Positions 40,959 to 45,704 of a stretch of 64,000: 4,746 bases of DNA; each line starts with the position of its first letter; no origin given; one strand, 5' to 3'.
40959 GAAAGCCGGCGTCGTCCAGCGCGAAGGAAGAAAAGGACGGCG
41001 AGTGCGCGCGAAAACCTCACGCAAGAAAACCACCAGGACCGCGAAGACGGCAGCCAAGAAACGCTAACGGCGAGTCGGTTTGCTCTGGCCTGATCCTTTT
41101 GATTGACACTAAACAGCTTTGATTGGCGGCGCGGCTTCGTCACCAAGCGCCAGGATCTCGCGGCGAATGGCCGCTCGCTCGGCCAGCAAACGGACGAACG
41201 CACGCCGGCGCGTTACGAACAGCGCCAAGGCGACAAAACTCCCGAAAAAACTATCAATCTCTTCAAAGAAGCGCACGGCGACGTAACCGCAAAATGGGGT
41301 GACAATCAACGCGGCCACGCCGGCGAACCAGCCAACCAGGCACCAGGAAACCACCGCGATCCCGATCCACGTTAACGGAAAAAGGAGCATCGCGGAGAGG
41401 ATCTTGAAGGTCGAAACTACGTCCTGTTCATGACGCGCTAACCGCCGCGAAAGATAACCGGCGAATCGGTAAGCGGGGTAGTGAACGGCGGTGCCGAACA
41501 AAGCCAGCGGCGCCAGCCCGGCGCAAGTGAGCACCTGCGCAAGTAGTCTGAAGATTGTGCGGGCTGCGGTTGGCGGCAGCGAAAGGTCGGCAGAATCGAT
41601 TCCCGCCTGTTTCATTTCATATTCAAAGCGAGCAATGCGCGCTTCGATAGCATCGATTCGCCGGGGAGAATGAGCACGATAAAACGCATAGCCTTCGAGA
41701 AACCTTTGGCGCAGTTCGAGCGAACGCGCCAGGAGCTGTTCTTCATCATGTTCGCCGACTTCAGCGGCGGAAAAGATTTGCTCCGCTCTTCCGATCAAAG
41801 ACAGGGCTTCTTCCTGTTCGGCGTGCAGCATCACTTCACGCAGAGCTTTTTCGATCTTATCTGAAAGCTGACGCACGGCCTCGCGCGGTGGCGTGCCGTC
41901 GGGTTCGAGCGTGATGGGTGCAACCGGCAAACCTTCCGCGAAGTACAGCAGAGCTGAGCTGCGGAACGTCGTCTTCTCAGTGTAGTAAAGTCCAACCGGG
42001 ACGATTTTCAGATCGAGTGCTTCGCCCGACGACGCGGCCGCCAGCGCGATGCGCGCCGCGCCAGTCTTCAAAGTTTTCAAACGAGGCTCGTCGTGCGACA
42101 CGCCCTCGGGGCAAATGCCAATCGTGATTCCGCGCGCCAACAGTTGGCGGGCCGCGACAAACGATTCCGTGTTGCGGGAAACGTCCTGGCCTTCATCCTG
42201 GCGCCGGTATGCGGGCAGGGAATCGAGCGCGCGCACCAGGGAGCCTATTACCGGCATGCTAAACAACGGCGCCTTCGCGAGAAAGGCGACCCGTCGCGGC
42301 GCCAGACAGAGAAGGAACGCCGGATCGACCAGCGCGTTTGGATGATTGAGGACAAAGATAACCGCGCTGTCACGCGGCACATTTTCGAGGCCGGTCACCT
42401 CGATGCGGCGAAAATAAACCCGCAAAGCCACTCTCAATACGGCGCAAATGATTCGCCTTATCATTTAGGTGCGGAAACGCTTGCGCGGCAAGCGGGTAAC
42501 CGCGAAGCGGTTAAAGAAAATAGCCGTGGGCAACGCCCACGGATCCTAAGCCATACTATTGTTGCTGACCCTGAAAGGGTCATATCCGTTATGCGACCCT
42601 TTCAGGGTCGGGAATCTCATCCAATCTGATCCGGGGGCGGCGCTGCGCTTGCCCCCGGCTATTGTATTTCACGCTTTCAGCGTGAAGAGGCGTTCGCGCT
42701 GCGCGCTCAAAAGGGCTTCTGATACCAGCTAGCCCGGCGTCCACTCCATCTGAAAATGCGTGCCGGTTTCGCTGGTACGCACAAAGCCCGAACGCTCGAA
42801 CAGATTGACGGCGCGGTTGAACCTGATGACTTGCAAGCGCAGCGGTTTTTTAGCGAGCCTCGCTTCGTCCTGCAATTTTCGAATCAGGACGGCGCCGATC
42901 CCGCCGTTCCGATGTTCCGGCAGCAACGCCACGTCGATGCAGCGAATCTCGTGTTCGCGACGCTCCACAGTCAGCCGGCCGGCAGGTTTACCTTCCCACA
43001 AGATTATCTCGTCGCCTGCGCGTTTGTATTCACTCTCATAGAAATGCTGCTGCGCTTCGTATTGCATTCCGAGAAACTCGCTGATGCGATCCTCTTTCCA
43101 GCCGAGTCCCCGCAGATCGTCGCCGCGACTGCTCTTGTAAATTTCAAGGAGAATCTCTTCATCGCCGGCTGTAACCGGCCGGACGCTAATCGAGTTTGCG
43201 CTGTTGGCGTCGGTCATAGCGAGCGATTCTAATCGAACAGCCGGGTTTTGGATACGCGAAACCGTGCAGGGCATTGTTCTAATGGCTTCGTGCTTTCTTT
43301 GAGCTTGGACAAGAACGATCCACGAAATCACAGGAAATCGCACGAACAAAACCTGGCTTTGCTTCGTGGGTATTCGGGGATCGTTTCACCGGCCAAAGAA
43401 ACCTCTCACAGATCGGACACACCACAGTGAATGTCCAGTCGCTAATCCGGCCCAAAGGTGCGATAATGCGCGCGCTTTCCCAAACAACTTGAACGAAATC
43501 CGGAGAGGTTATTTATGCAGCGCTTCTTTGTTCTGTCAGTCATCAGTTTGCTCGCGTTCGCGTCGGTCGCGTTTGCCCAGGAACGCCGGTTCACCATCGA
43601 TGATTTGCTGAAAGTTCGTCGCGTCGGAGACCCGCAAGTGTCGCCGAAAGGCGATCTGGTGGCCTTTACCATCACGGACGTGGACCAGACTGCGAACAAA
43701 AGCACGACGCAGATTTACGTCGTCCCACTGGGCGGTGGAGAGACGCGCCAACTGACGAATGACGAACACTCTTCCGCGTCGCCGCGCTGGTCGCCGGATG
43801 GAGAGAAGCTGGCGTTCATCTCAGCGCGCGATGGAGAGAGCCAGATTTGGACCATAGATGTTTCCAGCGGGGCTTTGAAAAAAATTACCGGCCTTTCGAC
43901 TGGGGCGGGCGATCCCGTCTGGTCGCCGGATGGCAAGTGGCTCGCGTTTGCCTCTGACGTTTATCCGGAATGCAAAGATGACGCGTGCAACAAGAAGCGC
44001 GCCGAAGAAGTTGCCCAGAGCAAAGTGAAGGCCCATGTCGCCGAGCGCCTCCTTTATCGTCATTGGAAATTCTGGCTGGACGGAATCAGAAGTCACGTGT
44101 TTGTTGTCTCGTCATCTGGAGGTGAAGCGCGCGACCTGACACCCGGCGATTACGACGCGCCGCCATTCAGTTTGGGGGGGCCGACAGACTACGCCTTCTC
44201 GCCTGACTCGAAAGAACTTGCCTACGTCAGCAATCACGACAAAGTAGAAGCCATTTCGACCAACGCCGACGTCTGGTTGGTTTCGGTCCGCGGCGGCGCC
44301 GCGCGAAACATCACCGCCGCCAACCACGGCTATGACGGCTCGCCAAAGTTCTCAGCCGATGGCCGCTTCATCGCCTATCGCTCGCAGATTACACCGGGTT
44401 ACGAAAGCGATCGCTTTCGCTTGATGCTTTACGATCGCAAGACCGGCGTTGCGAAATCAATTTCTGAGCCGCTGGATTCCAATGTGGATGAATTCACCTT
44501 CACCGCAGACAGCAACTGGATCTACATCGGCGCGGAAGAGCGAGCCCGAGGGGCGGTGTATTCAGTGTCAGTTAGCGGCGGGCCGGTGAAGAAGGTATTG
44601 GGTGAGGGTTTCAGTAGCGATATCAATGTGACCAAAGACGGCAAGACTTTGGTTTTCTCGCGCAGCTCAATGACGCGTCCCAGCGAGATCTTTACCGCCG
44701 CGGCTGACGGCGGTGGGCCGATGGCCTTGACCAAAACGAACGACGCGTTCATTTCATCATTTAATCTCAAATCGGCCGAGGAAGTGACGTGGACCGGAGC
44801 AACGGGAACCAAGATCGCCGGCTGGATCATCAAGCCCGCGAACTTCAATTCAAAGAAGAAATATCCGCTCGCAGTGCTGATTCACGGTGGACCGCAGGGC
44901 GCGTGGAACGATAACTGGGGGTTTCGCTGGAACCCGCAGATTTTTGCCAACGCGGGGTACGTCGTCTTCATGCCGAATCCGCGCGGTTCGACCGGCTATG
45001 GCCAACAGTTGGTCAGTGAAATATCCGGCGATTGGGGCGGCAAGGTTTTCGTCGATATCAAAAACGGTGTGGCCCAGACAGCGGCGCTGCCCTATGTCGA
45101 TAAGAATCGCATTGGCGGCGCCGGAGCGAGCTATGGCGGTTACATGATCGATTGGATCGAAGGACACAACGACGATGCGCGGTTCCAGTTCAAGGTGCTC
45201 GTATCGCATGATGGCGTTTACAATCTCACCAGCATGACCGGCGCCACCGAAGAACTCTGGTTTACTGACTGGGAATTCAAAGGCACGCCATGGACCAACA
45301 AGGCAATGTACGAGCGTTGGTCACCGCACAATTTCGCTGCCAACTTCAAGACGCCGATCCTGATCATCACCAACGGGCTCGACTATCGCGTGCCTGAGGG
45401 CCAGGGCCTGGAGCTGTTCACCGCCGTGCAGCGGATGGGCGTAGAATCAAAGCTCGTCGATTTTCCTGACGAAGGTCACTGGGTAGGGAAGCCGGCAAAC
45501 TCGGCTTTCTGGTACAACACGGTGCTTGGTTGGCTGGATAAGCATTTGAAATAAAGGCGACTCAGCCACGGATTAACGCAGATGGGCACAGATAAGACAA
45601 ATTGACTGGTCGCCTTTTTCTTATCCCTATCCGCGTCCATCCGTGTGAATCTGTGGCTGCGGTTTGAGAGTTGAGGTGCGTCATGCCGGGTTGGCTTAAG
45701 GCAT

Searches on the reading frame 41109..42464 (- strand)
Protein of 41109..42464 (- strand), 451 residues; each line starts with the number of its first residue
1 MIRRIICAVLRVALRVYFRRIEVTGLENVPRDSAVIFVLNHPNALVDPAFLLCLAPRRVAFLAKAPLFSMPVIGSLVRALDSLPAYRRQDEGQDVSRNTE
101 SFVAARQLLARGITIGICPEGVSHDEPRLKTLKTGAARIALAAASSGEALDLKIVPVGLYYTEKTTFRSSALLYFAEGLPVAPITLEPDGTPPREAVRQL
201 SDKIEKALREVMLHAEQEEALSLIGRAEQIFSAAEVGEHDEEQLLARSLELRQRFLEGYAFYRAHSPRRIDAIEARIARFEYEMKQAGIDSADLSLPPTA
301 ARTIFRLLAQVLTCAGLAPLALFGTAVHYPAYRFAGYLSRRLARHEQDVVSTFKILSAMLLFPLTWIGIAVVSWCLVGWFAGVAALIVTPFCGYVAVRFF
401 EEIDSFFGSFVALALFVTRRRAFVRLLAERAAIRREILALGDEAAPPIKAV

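Call 56: search_protein_families(library=pfam, proteins=[window:41109-42464:-], max_evalue=0.00001)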
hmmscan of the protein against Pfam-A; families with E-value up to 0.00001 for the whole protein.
window:41109-42464:- (451 aa): 1 family
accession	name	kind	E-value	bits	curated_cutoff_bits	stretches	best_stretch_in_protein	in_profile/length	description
PF01553.26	Acyltransferase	-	4e-21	75.6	23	1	20-158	1-130/132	Acyltransferase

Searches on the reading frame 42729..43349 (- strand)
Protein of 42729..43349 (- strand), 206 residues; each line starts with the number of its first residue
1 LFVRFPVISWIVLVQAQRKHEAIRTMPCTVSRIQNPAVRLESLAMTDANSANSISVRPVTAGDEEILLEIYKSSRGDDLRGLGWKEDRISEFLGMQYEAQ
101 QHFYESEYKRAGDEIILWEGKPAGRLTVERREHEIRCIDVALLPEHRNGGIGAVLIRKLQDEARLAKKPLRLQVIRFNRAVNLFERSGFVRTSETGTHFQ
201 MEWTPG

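Call 56: search_protein_families(library=pfam, proteins=[window:42729-43349:-], max_evalue=0.00001)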
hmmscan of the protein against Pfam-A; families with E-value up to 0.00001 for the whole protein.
window:42729-43349:- (206 aa): 3 families
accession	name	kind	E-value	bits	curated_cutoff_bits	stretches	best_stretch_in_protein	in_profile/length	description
PF13508.13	Acetyltransf_7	-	2.6e-08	34.5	27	1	119-190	11-83/84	Acetyltransferase (GNAT) domain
PF00583.31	Acetyltransf_1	-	1.2e-07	32.4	20.7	1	113-189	35-116/116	Acetyltransferase (GNAT) family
PF13673.13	Acetyltransf_10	-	2.7e-06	27.8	23.6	1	117-204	37-122/128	Acetyltransferase (GNAT) domain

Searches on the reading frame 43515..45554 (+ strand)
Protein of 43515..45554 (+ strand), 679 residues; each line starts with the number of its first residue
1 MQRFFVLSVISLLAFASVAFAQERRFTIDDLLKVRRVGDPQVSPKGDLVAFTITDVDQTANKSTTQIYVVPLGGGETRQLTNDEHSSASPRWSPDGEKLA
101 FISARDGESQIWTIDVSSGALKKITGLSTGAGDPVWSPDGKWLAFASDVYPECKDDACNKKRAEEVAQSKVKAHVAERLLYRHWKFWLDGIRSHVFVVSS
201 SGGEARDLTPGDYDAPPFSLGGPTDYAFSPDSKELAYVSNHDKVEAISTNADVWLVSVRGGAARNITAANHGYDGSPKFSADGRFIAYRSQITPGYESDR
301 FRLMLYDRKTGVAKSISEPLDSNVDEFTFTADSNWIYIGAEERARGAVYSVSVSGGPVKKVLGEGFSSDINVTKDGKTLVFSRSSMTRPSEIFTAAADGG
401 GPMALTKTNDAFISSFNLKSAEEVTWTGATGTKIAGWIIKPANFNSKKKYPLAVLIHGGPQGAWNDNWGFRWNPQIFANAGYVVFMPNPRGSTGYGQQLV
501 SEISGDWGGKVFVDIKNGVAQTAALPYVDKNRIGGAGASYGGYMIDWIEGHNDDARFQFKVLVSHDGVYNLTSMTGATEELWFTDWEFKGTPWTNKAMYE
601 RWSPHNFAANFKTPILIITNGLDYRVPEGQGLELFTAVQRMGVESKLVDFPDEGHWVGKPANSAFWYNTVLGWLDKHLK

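Call 56: search_protein_families(library=pfam, proteins=[window:43515-45554:+], max_evalue=0.00001)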
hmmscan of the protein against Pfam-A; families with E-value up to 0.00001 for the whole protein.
window:43515-45554:+ (679 aa): 5 families
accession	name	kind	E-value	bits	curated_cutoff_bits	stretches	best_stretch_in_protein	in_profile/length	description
PF00326.27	Peptidase_S9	-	5.2e-55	186.7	22.6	1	468-679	1-211/213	Prolyl oligopeptidase family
PF07676.18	PD40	-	2.1e-25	88.5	20.9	1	78-112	2-37/38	WD40-like Beta Propeller Repeat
PF00930.27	DPPIV_N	-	1.1e-10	41.2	22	0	44-125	2-79/354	Dipeptidyl peptidase IV (DPP IV) N-terminal region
PF05448.18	AXE1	-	2.8e-07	30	21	0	423-543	58-188/321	Acetyl xylan esterase (AXE1)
PF20434.5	BD-FAE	-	2.7e-06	27.5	26.8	0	445-636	8-213/215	BD-FAE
